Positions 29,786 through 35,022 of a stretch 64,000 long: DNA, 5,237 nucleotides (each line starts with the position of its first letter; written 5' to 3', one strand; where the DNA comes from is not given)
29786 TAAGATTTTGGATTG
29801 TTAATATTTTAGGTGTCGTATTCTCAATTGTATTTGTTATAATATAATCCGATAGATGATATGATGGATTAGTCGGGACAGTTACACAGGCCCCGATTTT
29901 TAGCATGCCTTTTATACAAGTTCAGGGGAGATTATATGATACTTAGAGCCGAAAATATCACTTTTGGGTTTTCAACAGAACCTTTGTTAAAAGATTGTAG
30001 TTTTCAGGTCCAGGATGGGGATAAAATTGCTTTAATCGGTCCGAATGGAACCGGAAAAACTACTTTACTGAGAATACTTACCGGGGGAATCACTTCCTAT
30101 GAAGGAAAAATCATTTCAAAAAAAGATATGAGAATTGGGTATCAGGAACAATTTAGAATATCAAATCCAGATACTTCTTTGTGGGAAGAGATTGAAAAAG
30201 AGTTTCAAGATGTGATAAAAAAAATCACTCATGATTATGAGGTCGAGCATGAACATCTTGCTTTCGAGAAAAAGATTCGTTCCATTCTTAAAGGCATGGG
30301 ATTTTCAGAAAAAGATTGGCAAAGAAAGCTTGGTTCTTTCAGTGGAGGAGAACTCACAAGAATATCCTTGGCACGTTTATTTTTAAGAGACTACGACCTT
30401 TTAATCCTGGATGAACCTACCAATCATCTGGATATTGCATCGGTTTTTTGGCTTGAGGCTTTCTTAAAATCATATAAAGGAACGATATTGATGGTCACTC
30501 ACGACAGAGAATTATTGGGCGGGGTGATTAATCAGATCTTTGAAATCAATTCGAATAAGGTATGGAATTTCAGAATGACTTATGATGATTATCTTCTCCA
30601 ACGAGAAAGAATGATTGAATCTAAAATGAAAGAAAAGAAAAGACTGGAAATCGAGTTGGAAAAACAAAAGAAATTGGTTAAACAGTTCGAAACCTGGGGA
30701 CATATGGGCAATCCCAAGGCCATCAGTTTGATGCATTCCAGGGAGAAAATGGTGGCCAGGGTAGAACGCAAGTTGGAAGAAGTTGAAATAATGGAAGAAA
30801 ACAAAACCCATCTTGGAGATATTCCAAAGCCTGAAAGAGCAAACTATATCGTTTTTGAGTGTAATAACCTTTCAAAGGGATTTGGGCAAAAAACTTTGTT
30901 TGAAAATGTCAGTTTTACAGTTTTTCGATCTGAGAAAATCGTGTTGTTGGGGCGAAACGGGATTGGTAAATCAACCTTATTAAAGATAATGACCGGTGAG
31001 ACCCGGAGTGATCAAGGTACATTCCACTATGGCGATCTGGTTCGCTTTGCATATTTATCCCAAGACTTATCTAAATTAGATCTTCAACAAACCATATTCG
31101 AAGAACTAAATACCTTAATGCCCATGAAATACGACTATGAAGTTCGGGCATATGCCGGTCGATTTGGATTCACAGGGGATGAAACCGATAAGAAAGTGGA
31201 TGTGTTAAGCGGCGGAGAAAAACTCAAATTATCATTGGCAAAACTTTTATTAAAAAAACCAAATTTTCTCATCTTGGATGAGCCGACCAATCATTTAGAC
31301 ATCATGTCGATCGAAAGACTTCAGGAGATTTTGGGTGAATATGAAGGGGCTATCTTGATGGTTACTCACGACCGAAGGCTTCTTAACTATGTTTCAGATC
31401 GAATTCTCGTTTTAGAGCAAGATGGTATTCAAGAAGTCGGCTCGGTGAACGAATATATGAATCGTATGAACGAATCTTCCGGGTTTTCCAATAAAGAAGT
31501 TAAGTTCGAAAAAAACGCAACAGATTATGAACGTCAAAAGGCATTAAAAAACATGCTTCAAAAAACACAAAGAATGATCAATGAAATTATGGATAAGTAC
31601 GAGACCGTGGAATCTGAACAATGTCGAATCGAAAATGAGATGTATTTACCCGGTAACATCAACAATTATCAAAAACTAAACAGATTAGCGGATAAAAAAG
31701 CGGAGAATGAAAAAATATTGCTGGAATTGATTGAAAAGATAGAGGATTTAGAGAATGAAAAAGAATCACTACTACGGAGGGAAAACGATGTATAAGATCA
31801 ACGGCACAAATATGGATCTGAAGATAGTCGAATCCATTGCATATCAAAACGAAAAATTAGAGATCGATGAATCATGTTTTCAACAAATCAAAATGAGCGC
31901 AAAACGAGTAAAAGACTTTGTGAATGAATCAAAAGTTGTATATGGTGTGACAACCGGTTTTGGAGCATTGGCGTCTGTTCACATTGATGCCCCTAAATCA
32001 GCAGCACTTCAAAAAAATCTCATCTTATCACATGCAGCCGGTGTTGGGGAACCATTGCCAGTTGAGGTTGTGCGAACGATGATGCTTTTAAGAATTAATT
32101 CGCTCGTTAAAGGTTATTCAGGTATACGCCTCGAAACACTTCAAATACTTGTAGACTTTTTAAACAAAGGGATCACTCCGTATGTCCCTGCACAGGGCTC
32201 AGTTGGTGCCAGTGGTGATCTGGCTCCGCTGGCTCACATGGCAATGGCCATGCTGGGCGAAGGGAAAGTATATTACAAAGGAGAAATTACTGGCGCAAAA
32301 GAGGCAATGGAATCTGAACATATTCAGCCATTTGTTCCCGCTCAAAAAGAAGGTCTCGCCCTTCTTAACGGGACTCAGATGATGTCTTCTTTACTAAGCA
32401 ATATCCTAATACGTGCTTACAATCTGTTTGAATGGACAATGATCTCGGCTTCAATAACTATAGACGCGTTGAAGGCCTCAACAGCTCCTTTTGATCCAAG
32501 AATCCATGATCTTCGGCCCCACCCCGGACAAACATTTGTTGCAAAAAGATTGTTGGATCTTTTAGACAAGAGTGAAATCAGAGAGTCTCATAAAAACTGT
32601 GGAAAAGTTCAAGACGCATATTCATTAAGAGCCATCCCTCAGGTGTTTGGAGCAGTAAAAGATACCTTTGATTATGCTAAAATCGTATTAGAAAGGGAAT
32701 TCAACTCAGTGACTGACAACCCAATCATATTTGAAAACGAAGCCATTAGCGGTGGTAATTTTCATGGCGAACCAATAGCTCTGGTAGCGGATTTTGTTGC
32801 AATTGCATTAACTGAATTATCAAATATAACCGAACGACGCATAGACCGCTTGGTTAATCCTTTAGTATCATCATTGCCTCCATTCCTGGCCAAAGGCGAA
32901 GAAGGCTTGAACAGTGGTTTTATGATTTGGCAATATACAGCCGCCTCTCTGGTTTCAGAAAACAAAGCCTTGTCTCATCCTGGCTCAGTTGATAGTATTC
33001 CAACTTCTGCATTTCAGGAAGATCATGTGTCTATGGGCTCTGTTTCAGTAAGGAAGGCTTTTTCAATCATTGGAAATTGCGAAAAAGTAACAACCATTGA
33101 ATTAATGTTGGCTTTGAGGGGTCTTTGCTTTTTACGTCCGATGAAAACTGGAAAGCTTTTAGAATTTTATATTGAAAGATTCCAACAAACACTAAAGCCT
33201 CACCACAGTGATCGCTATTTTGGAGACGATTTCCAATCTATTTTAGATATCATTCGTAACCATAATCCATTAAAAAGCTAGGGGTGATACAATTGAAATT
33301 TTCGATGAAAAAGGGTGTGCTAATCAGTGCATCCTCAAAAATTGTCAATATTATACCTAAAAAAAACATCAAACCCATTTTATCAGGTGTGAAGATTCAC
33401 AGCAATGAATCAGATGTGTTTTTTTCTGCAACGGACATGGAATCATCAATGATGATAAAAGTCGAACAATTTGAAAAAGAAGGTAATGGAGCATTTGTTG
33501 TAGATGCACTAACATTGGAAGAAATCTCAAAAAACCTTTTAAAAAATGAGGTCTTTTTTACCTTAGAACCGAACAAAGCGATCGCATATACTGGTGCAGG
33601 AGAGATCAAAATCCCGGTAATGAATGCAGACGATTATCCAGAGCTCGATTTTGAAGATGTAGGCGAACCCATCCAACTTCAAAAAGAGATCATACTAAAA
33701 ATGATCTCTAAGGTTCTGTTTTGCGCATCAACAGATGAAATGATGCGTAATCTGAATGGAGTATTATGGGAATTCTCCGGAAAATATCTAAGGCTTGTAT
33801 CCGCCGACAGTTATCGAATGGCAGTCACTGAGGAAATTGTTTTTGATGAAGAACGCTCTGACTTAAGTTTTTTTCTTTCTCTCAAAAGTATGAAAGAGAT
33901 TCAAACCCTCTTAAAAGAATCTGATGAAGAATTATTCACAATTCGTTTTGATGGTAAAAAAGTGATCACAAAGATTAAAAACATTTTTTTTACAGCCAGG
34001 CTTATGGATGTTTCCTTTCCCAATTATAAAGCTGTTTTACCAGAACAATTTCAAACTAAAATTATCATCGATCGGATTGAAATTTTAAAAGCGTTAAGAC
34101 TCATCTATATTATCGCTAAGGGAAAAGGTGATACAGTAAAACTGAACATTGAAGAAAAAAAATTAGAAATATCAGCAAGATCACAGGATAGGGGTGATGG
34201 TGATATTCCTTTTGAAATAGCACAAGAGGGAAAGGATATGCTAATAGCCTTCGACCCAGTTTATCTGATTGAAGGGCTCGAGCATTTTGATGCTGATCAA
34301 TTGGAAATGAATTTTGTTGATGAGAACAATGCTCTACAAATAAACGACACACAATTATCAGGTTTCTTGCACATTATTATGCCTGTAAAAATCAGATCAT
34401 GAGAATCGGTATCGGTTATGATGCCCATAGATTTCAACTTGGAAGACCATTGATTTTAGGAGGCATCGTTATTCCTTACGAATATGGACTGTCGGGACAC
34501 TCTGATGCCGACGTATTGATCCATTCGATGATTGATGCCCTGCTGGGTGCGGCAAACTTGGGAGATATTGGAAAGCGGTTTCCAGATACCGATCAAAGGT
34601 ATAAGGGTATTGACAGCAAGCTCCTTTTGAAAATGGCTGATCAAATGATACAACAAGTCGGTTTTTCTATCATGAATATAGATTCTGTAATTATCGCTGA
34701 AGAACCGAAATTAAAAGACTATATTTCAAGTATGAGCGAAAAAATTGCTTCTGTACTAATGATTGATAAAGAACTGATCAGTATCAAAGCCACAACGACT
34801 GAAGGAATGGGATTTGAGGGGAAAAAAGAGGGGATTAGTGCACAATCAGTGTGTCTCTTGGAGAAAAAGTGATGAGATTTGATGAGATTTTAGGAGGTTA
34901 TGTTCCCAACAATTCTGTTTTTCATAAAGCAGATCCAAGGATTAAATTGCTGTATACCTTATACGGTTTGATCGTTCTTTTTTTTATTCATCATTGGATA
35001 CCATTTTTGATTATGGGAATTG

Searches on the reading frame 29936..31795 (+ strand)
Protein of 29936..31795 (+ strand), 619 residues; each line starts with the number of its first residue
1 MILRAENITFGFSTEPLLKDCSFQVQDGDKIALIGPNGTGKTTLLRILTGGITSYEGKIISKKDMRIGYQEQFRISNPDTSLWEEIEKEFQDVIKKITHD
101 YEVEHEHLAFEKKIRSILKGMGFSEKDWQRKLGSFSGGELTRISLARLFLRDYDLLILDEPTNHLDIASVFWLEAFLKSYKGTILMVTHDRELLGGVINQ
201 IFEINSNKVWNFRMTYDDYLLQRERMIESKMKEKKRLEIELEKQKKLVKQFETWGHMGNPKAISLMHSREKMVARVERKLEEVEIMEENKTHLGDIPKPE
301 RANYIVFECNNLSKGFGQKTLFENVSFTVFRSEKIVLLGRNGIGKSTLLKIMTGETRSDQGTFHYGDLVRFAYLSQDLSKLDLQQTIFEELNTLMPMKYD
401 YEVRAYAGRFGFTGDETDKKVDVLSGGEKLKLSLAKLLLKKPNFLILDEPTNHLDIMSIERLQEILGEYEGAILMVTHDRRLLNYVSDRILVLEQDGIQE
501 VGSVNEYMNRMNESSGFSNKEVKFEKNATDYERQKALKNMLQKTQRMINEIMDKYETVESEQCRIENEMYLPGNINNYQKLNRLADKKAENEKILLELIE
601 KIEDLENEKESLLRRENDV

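Call 45: search_protein_families(library=pfam, proteins=[window:29936-31795:+], max_evalue=0.001)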
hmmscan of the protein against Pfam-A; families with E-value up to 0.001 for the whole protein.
window:29936-31795:+ (619 aa): 23 families
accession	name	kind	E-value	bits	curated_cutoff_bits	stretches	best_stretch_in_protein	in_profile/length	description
PF00005.33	ABC_tran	-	5.8e-53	179.6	25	2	18-163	1-137/137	ABC transporter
PF13304.12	AAA_21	-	5.6e-16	59.9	27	1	32-115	3-92/304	AAA domain, putative AbiEii toxin, Type IV TA system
PF02463.25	SMC_N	-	7.5e-11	42.3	40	0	415-494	135-213/220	RecF/RecN/SMC N terminal domain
PF13175.12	AAA_15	-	6.6e-10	39.6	32.1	1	18-253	14-185/374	AAA ATPase domain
PF13401.12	AAA_22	-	5.2e-07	30.5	27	0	31-69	8-33/130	AAA domain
PF13555.12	AAA_29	-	8e-07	29.2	27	0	322-349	12-39/61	P-loop containing region of AAA domain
PF13191.12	AAA_16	-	2.8e-06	28.4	32.6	0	333-465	25-155/167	AAA ATPase domain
PF03193.22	RsgA_GTPase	-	3.6e-06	27.3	30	0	329-357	103-131/174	RsgA GTPase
PF12848.13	ABC_tran_Xtn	-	5.5e-06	26.8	25.9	1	202-282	1-75/85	ABC transporter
PF13521.12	AAA_28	-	6.8e-06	26.8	27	0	30-49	1-20/164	AAA domain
PF05729.18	NACHT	-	1.3e-05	25.5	26.7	0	335-392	3-63/167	NACHT domain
PF00931.28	NB-ARC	-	2.5e-05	24.1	23.5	0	334-486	20-144/248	NB-ARC domain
PF01926.29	MMR_HSR1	-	4.9e-05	23.9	21.9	0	334-357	1-23/113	50S ribosome-binding GTPase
PF00004.35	AAA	-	5.3e-05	24.1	21.2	0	32-96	2-52/131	ATPase family associated with various cellular activities (AAA)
PF16326.10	ABC_tran_CTD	-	9.5e-05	23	32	1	542-606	4-68/69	ABC transporter C-terminal domain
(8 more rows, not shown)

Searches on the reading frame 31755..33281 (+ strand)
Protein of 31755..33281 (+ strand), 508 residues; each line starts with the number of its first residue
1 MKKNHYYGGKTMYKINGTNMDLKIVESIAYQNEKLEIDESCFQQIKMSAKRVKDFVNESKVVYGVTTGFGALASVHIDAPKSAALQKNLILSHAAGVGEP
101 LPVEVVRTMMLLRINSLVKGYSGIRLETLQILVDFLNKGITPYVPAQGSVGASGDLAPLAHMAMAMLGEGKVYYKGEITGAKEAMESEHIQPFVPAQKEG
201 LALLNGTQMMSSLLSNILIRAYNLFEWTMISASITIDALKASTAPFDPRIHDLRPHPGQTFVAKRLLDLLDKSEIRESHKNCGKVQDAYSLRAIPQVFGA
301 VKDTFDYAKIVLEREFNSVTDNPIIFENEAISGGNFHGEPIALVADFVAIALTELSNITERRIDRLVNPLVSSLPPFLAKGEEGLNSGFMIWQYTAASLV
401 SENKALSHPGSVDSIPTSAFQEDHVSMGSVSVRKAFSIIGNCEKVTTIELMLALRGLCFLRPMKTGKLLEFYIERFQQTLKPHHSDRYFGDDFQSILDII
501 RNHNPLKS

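Call 45: search_protein_families(library=pfam, proteins=[window:31755-33281:+], max_evalue=0.001)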
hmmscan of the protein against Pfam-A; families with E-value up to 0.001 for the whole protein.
window:31755-33281:+ (508 aa): 1 family
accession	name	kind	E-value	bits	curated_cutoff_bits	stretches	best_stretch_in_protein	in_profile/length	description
PF00221.24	Lyase_aromatic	-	6.6e-185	615.7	27.3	1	21-475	2-463/466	Aromatic amino acid lyase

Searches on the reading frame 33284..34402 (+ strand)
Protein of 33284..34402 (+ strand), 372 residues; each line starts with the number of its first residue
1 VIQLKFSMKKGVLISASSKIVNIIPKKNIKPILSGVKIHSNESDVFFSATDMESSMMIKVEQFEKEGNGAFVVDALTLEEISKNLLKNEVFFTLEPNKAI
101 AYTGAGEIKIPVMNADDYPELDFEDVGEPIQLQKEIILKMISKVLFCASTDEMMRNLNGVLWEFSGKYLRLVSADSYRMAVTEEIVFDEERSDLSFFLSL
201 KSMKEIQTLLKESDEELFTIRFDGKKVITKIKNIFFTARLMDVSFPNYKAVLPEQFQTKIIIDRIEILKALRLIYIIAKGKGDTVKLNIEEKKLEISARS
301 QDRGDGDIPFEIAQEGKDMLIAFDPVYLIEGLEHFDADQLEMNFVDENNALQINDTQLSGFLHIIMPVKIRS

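Call 45: search_protein_families(library=pfam, proteins=[window:33284-34402:+], max_evalue=0.001)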
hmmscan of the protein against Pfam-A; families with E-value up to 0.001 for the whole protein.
window:33284-34402:+ (372 aa): 3 families
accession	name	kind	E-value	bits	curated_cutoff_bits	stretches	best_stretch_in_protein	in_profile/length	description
PF02767.21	DNA_pol3_beta_2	-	2.2e-23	83.2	27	1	132-247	2-116/116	DNA polymerase III beta subunit, central domain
PF00712.24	DNA_pol3_beta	-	4.6e-23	82.1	24.4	1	4-122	1-120/120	DNA polymerase III beta subunit, N-terminal domain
PF02768.20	DNA_pol3_beta_3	-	7.3e-23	81.1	27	1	250-368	2-120/121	DNA polymerase III beta subunit, C-terminal domain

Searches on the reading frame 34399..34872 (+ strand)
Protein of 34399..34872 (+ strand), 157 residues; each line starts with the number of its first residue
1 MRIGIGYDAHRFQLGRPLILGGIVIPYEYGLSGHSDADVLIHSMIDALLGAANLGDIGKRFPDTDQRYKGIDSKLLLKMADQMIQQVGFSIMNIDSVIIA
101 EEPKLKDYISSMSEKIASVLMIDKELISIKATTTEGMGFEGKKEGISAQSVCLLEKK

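Call 45: search_protein_families(library=pfam, proteins=[window:34399-34872:+], max_evalue=0.001)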
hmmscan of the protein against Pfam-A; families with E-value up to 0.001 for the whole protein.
window:34399-34872:+ (157 aa): 1 family
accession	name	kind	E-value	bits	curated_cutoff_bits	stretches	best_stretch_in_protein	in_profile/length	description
PF02542.21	YgbB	-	9.5e-65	218.1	26.7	1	1-154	1-154/155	YgbB family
